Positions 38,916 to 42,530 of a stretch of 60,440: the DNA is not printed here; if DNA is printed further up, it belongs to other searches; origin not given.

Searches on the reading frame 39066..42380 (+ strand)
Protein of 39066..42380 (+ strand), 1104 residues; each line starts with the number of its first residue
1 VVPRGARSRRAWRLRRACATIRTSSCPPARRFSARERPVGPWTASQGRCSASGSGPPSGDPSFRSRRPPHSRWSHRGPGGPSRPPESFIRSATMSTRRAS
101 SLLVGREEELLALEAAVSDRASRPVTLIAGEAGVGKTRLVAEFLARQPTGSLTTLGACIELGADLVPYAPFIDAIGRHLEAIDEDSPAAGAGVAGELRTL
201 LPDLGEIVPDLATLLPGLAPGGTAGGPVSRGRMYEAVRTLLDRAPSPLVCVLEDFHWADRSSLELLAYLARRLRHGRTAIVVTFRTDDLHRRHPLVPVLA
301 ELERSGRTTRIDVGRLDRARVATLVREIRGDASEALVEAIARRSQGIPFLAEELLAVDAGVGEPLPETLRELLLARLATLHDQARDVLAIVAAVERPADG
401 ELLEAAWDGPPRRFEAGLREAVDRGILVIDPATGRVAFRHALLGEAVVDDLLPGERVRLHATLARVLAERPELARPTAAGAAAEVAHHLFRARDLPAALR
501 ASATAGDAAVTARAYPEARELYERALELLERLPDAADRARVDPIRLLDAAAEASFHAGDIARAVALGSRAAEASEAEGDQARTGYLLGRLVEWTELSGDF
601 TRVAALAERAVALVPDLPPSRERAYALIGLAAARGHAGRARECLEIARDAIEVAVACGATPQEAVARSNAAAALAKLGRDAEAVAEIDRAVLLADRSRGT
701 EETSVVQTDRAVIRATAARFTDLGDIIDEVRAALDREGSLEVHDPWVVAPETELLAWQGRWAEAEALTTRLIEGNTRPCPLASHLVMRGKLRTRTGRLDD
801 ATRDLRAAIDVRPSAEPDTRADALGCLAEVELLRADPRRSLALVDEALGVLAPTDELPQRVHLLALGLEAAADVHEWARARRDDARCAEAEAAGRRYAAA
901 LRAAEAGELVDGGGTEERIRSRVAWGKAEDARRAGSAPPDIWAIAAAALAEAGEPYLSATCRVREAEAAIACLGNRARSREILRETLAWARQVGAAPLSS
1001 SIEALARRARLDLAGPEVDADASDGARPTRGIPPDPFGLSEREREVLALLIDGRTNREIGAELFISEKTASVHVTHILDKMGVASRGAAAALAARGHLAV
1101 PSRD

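Call 79: search_protein_families(library=pfam, proteins=[window:39066-42380:+], max_evalue=0.0001)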
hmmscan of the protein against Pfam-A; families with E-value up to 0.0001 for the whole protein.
window:39066-42380:+ (1104 aa): 4 families
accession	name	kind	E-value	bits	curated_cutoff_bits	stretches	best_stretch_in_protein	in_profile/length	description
PF13191.12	AAA_16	-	5.3e-26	92.5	32.6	1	103-278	2-164/167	AAA ATPase domain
PF00196.25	GerE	-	4.8e-18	65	23.5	1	1039-1092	3-56/57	Bacterial regulatory proteins, luxR family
PF13401.12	AAA_22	-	8.2e-06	26.6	27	0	122-283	4-121/130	AAA domain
PF13424.12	TPR_12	-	1.8e-05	25.3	30.1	0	623-685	2-66/77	Tetratricopeptide repeat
